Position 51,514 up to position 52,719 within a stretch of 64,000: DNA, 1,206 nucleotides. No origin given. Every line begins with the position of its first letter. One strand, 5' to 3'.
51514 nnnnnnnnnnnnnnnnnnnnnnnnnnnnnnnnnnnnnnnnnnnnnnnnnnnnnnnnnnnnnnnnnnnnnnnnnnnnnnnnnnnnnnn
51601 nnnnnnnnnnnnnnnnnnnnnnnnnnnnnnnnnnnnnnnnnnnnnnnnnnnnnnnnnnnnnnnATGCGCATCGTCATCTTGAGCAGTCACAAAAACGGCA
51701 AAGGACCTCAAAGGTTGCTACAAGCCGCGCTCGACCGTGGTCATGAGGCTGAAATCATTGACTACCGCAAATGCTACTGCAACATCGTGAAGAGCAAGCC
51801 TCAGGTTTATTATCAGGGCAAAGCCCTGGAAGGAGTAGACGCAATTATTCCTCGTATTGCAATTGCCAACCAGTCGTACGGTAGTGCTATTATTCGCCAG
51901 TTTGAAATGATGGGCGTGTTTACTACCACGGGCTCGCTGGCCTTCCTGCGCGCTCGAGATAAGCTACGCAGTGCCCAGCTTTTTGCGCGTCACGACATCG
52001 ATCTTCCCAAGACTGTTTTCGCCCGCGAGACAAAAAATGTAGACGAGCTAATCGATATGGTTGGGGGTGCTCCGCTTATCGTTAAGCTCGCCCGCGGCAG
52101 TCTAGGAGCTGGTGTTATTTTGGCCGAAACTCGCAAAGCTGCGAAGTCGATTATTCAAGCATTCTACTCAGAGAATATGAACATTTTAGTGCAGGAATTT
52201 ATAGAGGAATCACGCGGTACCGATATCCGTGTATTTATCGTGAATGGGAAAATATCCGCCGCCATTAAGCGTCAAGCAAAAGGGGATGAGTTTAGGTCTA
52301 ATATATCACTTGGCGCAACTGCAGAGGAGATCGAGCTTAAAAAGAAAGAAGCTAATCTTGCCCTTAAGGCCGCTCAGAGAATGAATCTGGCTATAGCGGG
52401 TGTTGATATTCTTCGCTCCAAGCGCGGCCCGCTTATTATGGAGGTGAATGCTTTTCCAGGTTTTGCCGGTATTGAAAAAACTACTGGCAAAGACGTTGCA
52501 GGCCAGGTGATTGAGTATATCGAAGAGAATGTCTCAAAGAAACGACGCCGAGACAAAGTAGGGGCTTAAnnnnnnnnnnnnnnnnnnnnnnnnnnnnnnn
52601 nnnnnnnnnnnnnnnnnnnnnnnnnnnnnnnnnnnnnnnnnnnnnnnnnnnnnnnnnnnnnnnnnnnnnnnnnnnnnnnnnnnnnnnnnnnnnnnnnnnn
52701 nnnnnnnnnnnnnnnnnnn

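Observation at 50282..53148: murF-like Mur ligase followed by RimK ATP-grasp ligase and a stand-alone GATase1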

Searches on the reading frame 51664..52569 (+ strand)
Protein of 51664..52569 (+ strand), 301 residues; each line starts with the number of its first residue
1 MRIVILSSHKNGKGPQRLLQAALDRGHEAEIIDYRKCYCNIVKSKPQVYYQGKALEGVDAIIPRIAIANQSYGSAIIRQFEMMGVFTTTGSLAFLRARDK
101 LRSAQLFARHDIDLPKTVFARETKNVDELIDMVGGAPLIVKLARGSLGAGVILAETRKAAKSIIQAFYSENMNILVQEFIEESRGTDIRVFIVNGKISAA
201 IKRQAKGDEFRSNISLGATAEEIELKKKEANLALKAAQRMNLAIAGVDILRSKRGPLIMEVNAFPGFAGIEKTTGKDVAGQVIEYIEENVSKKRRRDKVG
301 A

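Call 3: search_protein_families(library=pfam, proteins=[window:51664-52569:+], max_evalue=0.01)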
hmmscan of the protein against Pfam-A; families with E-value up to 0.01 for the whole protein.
window:51664-52569:+ (301 aa): 7 families
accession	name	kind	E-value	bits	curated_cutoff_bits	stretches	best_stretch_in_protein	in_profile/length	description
PF08443.16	RimK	-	2.6e-61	207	21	1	97-286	1-188/188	RimK-like ATP-grasp domain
PF18030.7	Rimk_N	-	1e-31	109.5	26.4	1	1-93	1-93/94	RimK PreATP-grasp domain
PF02955.21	GSH-S_ATP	-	2e-18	66.9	23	1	114-263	12-161/175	Prokaryotic glutathione synthetase, ATP-grasp domain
PF02655.19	ATP-grasp_3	-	6e-09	36.6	23.2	1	97-263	1-155/160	ATP-grasp domain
PF14397.11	ATPgrasp_ST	-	6.6e-09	35.8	31.4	1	97-174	19-99/278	Sugar-transfer associated ATP-grasp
PF07478.18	Dala_Dala_lig_C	-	9.2e-06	25.7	24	1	121-269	22-180/204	D-ala D-ala ligase C-terminus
PF02222.28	ATP-grasp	-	0.00082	19.5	27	1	106-195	2-92/179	ATP-grasp domain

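Call 4: search_protein_families(library=ncbifam, proteins=[window:51664-52569:+], max_evalue=0.01)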
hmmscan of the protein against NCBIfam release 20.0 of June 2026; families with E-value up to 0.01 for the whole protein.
window:51664-52569:+ (301 aa): 27 families (the best 25 are shown)
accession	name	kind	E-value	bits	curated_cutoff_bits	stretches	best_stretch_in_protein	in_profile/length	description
NF007764.0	PRK10446.1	equivalog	5.6e-101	337.8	331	1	1-293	1-293/300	30S ribosomal protein S6--L-glutamate ligase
TIGR00768.1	rimK_fam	subfamily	2.5e-72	243.5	143.4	1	5-286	4-276/276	RimK family alpha-L-glutamate ligase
NF040720.1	MptN_Meth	equivalog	8.4e-46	156.4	350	1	3-286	2-290/291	tetrahydromethanopterin:alpha-L-glutamate ligase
TIGR02144.1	LysX_arch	equivalog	4.3e-38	131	275.6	1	48-291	36-280/281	lysine biosynthesis protein LysX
TIGR04356.1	grasp_GAK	hypoth_equivalog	8.1e-28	97.3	300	1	15-288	13-285/287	GAK system ATP-grasp enzyme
NF009110.0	PRK12458.1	subfamily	1.3e-23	83.6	408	1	83-295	119-336/349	glutathione synthetase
NF003573.0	PRK05246.1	equivalog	1.8e-22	79.5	272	1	114-292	135-315/316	glutathione synthase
TIGR04443.1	F420_CofF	equivalog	2.6e-19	69.3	300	1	94-273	87-266/283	coenzyme gamma-F420-2:alpha-L-glutamate ligase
TIGR01380.1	glut_syn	equivalog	4.3e-19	68.7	299.05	1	114-289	134-311/312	glutathione synthase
TIGR02068.2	cya_phycin_syn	equivalog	2.4e-18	65.6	850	2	85-204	199-315/862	cyanophycin synthetase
NF010623.0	PRK14016.1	subfamily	9.7e-14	50.5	877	2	87-204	202-316/871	cyanophycin synthetase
NF038074.1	fam_STM4014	hypoth_equivalog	9.3e-11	41.6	175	2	184-264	238-326/349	STM4014 family protein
NF009405.0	PRK12767.1-4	equivalog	3.5e-10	39.4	390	1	74-266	86-265/320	carbamoyl phosphate synthase-like protein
NF002378.0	PRK01372.1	subfamily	4.8e-10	38.6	243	1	81-268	81-274/305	D-alanine--D-alanine ligase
NF009402.0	PRK12767.1-1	equivalog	6.7e-10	38.3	218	1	97-262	113-273/329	carbamoyl phosphate synthase-like protein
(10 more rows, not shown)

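Call 29: find_homologous_proteins(query=window:51664-52569:+, max_evalue=1e-20)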
Query window:51664-52569:+ (301 aa): 7766 proteins with E <= 1e-20 among 8000 candidates; the best 120 are listed.
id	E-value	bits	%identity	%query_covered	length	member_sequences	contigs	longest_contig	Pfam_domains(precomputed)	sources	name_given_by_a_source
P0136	1.1e-186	637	100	100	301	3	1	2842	PF18030.8,PF02955.22,PF14397.12,PF08443.17,PF02655.20,PF07478.19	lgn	-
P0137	6.2e-154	529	81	100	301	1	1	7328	PF18030.8,PF02955.22,PF14397.12,PF08443.17,PF02655.20,PF07478.19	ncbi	-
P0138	1.7e-138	479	72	100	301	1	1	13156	PF18030.8,PF02955.22,PF14397.12,PF08443.17,PF02655.20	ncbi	ncbi:MAG: 30S ribosomal protein S6--L-glutamate ligase [bacterium]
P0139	4.8e-134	464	69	100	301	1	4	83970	PF18030.8,PF02955.22,PF14397.12,PF08443.17,PF02655.20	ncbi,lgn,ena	-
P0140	4.1e-131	455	69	100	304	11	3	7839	PF18030.8,PF02955.22,PF14397.12,PF08443.17,PF02655.20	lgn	-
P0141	6.6e-131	454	69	100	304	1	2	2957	PF18030.8,PF02955.22,PF14397.12,PF08443.17,PF02655.20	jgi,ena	jgi:ribosomal protein S6--L-glutamate ligase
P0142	7.8e-131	454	70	100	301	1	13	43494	PF18030.8,PF02955.22,PF14397.12,PF08443.17,PF02655.20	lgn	-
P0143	1.5e-130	453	69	100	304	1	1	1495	PF18030.8,PF02955.22,PF14397.12,PF08443.17,PF02655.20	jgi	jgi:ribosomal protein S6--L-glutamate ligase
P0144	2.4e-130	452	69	100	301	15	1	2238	PF18030.8,PF02955.22,PF14397.12,PF08443.17,PF02655.20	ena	-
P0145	6.4e-130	451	68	100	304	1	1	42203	PF18030.8,PF02955.22,PF14397.12,PF08443.17,PF02655.20,PF07478.19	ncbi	-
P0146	7.7e-130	450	68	100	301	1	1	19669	PF18030.8,PF02955.22,PF14397.12,PF08443.17,PF02655.20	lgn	-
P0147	9.0e-130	450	69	100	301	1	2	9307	PF18030.8,PF02955.22,PF14397.12,PF08443.17,PF02655.20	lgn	-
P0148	9.4e-130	450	69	100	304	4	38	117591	PF18030.8,PF02955.22,PF14397.12,PF08443.17,PF02655.20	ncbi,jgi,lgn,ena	jgi:ribosomal protein S6--L-glutamate ligase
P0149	7.3e-129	447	67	100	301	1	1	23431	PF18030.8,PF02955.22,PF14397.12,PF08443.17,PF02655.20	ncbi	-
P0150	1.6e-128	446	68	100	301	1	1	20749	PF18030.8,PF02955.22,PF14397.12,PF08443.17,PF02655.20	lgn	-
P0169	9.1e-124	430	-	-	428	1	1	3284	PF18030.8,PF02955.22,PF22626.4,PF14397.12,PF08443.17,PF02655.20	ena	-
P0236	3.9e-115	402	62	100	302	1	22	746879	PF18030.8,PF02955.22,PF14397.12,PF08443.17,PF02655.20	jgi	jgi:ribosomal protein S6--L-glutamate ligase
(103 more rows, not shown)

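Call 30: find_encoding_contigs(protein=P0139, flank=7000, max_places=3)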
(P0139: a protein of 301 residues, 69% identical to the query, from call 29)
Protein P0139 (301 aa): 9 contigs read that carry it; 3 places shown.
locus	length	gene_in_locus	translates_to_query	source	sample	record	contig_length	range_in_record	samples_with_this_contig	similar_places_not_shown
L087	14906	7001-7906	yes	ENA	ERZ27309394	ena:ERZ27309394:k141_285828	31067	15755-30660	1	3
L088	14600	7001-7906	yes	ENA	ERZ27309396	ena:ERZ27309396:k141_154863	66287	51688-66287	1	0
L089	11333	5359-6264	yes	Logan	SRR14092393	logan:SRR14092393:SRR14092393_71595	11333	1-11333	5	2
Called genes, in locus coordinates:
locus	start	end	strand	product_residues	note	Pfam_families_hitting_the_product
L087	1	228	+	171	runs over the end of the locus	PF01025:GrpE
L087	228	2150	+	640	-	PF00012:HSP70, PF06723:MreB_Mbl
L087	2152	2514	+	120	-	PF00719:Pyrophosphatase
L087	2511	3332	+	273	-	PF01936:NYN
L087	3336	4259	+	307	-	PF00226:DnaJ, PF01556:DnaJ_C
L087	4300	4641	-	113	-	-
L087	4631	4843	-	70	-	-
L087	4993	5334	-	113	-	-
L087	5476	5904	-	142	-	-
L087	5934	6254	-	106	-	-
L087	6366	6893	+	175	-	-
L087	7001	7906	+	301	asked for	PF18030:Rimk_N, PF14397:ATPgrasp_ST (faint), PF02655:ATP-grasp_3, PF02955:GSH-S_ATP, PF08443:RimK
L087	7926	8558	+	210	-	PF00117:GATase, PF07722:Peptidase_C26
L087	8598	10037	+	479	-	PF08014:MATCAP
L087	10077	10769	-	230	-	PF00117:GATase, PF07722:Peptidase_C26 (weak)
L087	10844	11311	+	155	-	PF06094:GGACT, PF13772:AIG2_2 (weak)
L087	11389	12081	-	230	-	PF00117:GATase, PF07722:Peptidase_C26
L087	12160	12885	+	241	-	PF02517:Rce1-like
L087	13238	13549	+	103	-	-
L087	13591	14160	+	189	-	PF02834:LigT_PEase (faint), PF13563:2_5_RNA_ligase2 (weak)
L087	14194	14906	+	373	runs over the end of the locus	?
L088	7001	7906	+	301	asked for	PF18030:Rimk_N, PF14397:ATPgrasp_ST (faint), PF02655:ATP-grasp_3, PF02955:GSH-S_ATP, PF08443:RimK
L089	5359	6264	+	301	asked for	PF18030:Rimk_N, PF14397:ATPgrasp_ST (faint), PF02655:ATP-grasp_3, PF02955:GSH-S_ATP, PF08443:RimK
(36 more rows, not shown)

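Call 31: find_encoding_contigs(protein=P0148, flank=7000, max_places=3)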
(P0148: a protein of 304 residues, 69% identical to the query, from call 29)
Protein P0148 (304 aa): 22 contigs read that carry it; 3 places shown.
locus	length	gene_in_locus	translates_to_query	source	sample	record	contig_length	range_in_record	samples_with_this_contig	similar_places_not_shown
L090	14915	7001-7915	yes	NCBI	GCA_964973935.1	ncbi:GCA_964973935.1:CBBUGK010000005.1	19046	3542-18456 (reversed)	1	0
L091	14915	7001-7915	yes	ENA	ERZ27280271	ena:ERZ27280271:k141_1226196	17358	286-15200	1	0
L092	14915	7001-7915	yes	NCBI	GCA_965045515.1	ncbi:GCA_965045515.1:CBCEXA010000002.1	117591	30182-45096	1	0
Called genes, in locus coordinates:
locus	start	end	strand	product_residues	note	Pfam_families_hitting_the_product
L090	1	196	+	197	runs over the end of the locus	-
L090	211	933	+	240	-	-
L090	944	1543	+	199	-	-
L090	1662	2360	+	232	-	PF01628:HrcA, PF03444:WHD_HrcA (weak), PF08279:HTH_11 (faint)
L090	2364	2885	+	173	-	PF01025:GrpE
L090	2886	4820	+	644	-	PF00012:HSP70, PF06723:MreB_Mbl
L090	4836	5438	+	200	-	PF01936:NYN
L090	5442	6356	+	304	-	PF00226:DnaJ, PF01556:DnaJ_C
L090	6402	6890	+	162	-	-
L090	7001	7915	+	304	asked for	PF18030:Rimk_N, PF14397:ATPgrasp_ST (faint), PF02655:ATP-grasp_3 (weak), PF08443:RimK, PF02955:GSH-S_ATP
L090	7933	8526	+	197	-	PF00117:GATase, PF07722:Peptidase_C26 (weak), PF01174:SNO (faint)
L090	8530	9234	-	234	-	PF00117:GATase, PF07722:Peptidase_C26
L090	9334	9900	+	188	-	-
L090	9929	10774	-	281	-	PF12679:ABC2_membrane_2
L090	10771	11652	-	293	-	PF00005:ABC_tran, PF13304:AAA_21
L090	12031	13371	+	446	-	PF13567:DUF4131 (weak), PF03772:Competence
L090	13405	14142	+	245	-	PF20772:TACO1_YebC_N, PF01709:Transcrip_reg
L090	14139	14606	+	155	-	PF02075:RuvC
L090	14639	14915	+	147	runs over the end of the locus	-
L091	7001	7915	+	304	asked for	PF18030:Rimk_N, PF14397:ATPgrasp_ST (faint), PF02655:ATP-grasp_3 (weak), PF08443:RimK, PF02955:GSH-S_ATP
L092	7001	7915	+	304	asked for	PF18030:Rimk_N, PF14397:ATPgrasp_ST (faint), PF02655:ATP-grasp_3 (weak), PF08443:RimK, PF02955:GSH-S_ATP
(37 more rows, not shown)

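Call 32: find_encoding_contigs(protein=P0236, flank=7000, max_places=3)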
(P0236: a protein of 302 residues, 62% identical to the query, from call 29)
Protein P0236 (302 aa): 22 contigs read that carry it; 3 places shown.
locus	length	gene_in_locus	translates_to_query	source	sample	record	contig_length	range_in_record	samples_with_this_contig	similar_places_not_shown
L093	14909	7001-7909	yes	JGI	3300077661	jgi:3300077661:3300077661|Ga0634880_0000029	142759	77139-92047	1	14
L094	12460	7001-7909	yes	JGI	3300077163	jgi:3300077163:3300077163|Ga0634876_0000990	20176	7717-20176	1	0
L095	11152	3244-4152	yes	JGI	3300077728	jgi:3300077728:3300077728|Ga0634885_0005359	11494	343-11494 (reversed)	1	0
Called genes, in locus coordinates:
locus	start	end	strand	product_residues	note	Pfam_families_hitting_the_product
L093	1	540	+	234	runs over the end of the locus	PF03444:WHD_HrcA (weak), PF01628:HrcA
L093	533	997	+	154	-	PF01025:GrpE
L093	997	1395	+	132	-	-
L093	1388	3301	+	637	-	PF00012:HSP70, PF06723:MreB_Mbl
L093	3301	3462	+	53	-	-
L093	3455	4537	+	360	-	PF00226:DnaJ, PF01556:DnaJ_C, PF27659:CHP02642 (faint), PF00684:DnaJ_CXXCXGXG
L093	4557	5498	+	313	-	-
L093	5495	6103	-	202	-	PF13847:Methyltransf_31, PF08242:Methyltransf_12 (weak), PF13649:Methyltransf_25 (weak)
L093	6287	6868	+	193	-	PF00117:GATase, PF07722:Peptidase_C26 (weak)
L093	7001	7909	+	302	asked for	PF18030:Rimk_N, PF14397:ATPgrasp_ST (faint), PF02655:ATP-grasp_3, PF02955:GSH-S_ATP, PF08443:RimK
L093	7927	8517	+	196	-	PF00117:GATase, PF07722:Peptidase_C26 (faint)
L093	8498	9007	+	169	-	PF02643:DUF192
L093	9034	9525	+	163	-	-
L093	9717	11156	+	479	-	PF03772:Competence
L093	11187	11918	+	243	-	PF20772:TACO1_YebC_N, PF01709:Transcrip_reg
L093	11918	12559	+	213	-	PF03575:Peptidase_S51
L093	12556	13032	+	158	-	PF02075:RuvC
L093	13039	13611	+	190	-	PF01330:RuvA_N, PF00633:HHH (faint), PF14520:HHH_5, PF07499:RuvA_C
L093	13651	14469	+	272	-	-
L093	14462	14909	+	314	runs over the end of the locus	PF01207:Dus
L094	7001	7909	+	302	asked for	PF18030:Rimk_N, PF14397:ATPgrasp_ST (faint), PF02655:ATP-grasp_3, PF02955:GSH-S_ATP, PF08443:RimK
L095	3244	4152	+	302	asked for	PF18030:Rimk_N, PF14397:ATPgrasp_ST (faint), PF02655:ATP-grasp_3, PF02955:GSH-S_ATP, PF08443:RimK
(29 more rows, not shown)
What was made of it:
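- Gene order is highly conserved across these small genomes (calls 30-32).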

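Call 46: find_related_loci(query=window:51664-52569:+, collection=metagenome_contigs, flank=6000)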
Query window:51664-52569:+ (301 aa) in metagenome_contigs; peptide patterns used: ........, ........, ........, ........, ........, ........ (x = any residue, [..] = any of these).
600 stretches matched a pattern (row limit reached: there are more); 461 encode a relative of the query (tblastn E <= 1e-3); the best 80 are kept; 80 distinct loci.
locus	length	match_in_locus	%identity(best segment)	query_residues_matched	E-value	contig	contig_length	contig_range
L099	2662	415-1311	55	1-299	1e-112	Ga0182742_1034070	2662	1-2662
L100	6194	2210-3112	54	1-301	2e-108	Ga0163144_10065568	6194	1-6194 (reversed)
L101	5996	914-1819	53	1-300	3e-108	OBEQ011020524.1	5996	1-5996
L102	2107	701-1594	53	1-298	2e-109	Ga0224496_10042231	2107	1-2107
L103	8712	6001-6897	52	1-299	2e-102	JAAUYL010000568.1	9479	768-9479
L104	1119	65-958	53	1-298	9e-111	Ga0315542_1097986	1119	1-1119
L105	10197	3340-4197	54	1-287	2e-101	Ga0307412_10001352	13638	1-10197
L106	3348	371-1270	50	1-301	4e-103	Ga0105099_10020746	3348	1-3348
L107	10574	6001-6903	51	1-301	1e-100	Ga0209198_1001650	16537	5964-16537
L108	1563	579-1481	51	1-301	1e-107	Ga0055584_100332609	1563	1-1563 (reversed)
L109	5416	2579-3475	52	1-299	1e-100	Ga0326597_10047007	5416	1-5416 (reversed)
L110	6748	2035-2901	53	1-289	2e-100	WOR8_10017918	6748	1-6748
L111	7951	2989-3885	51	1-299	5e-100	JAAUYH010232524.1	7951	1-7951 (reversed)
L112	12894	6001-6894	53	1-298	5e-100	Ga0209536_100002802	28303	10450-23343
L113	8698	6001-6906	51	1-300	4e-100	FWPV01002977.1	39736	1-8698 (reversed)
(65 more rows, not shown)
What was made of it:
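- Tried and rejected: Metagenome scan with RimK (call 46).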

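Call 49: search_protein_families(library=ncbifam, proteins=[L101:1825-3189:+, L087:8598-10037:+, L087:10077-10769:-, L090:8530-9234:-, L087:10844-11311:+, L101:3935-4408:+, L093:9034-9525:+, L090:9334-9900:+], max_evalue=0.001)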
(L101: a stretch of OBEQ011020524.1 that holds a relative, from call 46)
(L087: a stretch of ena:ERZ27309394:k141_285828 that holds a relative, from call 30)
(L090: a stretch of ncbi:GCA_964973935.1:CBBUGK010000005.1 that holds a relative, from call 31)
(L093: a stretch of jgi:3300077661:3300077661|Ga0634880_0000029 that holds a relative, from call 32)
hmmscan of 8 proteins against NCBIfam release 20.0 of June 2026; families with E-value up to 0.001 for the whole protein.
L101:1825-3189:+ (454 aa): 1 family
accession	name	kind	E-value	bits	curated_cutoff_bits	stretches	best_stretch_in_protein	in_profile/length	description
NF041275.1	MurL_Xanthmoales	equivalog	2.2e-70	237.4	700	1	10-447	9-444/447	UDP-N-acetyl-alpha-D-muramoyl-L-alanyl-L-glutamate epimerase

L087:8598-10037:+ (479 aa): 0 families

L087:10077-10769:- (230 aa): 27 families (the best 25 are shown)
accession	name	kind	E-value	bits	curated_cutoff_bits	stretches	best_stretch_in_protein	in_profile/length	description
NF001975.0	PRK00758.1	equivalog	7.2e-26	90.9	198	1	40-181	36-166/185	GMP synthase subunit A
TIGR00888.1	guaA_Nterm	equivalog_domain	2.7e-25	88.9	172.15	1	50-182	45-169/188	glutamine-hydrolyzing GMP synthase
NF006562.0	PRK09065.1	equivalog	5e-20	72.1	205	1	27-227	37-236/242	glutamine amidotransferase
NF000848.1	PRK00074.1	equivalog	2.5e-17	62.6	400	1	48-183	43-173/512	glutamine-hydrolyzing GMP synthase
NF005743.0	PRK07567.1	equivalog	3.3e-14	52.7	264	1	42-181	47-193/245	glutamine amidotransferase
NF005072.0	PRK06490.1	equivalog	4.4e-14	52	339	1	31-180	42-187/251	glutamine amidotransferase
NF011201.0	PRK14607.1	equivalog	2.8e-13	49.4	670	1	48-221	46-217/534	bifunctional anthranilate synthase component II/anthranilate phosphoribosyltransferase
NF005849.0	PRK07765.1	equivalog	2e-12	46.9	308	1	31-180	28-175/219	aminodeoxychorismate/anthranilate synthase component II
NF010081.0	PRK13566.1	equivalog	1e-11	43.9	645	1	45-179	570-699/729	anthranilate synthase component I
NF005367.0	PRK06895.1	equivalog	1.4e-11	44.7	265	1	4-180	3-172/190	anthranilate synthase component II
TIGR01815.1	TrpE-clade3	equivalog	1.3e-10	39.9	739.15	1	69-180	576-688/717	anthranilate synthase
NF005458.0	PRK07053.1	equivalog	1.2e-09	37.9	250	1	70-184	72-184/234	glutamine amidotransferase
NF004212.0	PRK05665.1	equivalog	1.5e-09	38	309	1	23-179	34-187/241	amidotransferase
NF041322.1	Anth_synII_Halo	equivalog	2.5e-09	37.1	320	1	50-180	45-173/190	anthranilate synthase component II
TIGR00566.1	trpG_papA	subfamily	1.5e-08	34.7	121.05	1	50-180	48-176/192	glutamine amidotransferase of anthranilate synthase or aminodeoxychorismate synthase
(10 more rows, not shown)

L090:8530-9234:- (234 aa): 28 families (the best 25 are shown)
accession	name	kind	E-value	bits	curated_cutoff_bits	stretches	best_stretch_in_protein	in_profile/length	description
NF001975.0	PRK00758.1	equivalog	9.5e-24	84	198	1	4-185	3-171/185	GMP synthase subunit A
TIGR00888.1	guaA_Nterm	equivalog_domain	6.4e-22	77.9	172.15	1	63-186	56-174/188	glutamine-hydrolyzing GMP synthase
NF006562.0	PRK09065.1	equivalog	1.4e-18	67.3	205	1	36-227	46-238/242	glutamine amidotransferase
NF000848.1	PRK00074.1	equivalog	2.7e-16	59.2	400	1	48-186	43-177/512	glutamine-hydrolyzing GMP synthase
NF010081.0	PRK13566.1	equivalog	6.3e-15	54.5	645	1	20-192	545-712/729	anthranilate synthase component I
TIGR01815.1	TrpE-clade3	equivalog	3.7e-14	51.7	739.15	1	72-192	580-700/717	anthranilate synthase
NF005743.0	PRK07567.1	equivalog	1e-13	51.2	264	1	41-223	46-238/245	glutamine amidotransferase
NF011201.0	PRK14607.1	equivalog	4.4e-13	48.8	670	1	76-188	69-181/534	bifunctional anthranilate synthase component II/anthranilate phosphoribosyltransferase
NF005849.0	PRK07765.1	equivalog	4.5e-12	45.7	308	1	72-188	68-184/219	aminodeoxychorismate/anthranilate synthase component II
NF005367.0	PRK06895.1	equivalog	4.9e-12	46.1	265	1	20-186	18-179/190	anthranilate synthase component II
NF005072.0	PRK06490.1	equivalog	1.5e-11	43.7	339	1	4-196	15-203/251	glutamine amidotransferase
NF005799.0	PRK07649.1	equivalog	6.2e-09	35.7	327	1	80-186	72-178/195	aminodeoxychorismate/anthranilate synthase component II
TIGR01823.1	PabB-fungal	equivalog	1.7e-07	29.9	442.55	1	50-183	57-190/742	aminodeoxychorismate synthase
TIGR01855.1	IMP_synth_hisH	equivalog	3.6e-07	30.2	105.4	1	42-179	32-183/198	imidazole glycerol phosphate synthase subunit HisH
TIGR00566.1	trpG_papA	subfamily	3.9e-07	30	121.05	1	80-183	74-180/192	glutamine amidotransferase of anthranilate synthase or aminodeoxychorismate synthase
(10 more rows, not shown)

L087:10844-11311:+ (155 aa): 0 families

L101:3935-4408:+ (157 aa): 0 families

L093:9034-9525:+ (163 aa): 0 families

L090:9334-9900:+ (188 aa): 0 families
